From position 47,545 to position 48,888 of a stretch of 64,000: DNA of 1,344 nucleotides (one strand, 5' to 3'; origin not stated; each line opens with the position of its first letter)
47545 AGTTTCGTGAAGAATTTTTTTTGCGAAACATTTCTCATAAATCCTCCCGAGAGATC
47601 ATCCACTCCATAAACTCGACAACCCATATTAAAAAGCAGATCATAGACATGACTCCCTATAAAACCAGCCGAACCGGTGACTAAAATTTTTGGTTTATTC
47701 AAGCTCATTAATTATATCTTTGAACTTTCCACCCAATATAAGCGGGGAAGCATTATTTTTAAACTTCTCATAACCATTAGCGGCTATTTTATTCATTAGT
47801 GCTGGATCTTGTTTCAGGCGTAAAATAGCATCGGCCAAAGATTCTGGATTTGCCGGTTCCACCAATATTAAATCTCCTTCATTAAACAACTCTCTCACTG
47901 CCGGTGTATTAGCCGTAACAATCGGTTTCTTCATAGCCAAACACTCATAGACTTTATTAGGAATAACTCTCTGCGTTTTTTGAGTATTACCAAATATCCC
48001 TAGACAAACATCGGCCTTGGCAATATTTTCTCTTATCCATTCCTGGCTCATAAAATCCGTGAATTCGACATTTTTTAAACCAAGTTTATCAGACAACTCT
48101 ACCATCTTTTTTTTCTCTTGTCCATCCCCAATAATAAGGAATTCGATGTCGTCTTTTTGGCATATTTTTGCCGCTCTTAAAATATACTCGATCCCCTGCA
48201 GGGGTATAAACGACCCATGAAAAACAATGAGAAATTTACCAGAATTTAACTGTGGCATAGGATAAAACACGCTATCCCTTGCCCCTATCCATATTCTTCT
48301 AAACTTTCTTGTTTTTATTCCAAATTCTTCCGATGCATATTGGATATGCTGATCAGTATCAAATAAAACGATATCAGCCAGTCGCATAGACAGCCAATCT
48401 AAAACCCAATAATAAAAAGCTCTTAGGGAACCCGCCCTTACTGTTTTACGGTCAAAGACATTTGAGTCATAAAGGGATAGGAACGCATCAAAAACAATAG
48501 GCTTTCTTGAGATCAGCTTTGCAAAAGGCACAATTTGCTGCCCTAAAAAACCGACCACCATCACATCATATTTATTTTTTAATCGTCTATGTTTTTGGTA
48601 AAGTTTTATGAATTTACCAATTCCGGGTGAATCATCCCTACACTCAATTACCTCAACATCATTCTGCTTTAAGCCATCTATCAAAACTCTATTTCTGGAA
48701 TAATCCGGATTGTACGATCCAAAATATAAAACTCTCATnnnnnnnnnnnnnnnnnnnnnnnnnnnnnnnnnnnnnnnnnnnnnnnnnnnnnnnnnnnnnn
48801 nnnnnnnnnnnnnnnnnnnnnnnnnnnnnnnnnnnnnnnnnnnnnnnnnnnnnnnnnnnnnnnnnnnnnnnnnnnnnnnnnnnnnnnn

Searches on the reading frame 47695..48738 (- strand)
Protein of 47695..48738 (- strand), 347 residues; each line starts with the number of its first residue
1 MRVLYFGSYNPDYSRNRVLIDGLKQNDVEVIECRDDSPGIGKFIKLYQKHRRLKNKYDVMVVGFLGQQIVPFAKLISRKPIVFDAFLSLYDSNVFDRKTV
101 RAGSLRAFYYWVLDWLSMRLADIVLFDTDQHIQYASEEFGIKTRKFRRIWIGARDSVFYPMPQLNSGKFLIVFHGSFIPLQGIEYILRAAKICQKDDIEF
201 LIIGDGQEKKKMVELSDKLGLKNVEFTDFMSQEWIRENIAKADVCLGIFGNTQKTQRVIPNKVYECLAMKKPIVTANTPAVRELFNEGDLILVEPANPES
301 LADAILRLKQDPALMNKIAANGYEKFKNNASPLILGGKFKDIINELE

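Call 20: search_protein_families(library=pfam, proteins=[window:47695-48738:-], max_evalue=0.0001)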
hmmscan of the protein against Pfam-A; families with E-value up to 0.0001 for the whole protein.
window:47695-48738:- (347 aa): 3 families
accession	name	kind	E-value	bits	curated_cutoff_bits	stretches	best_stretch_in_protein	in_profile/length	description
PF00534.26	Glycos_transf_1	-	4e-23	82.2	26.4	1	164-324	11-171/172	Glycosyl transferases group 1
PF13692.12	Glyco_trans_1_4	-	7.3e-23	81.8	27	1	170-311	3-142/142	Glycosyl transferases group 1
PF13524.12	Glyco_trans_1_2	-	5.6e-12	46.3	25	1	194-328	11-131/144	Glycosyl transferase-like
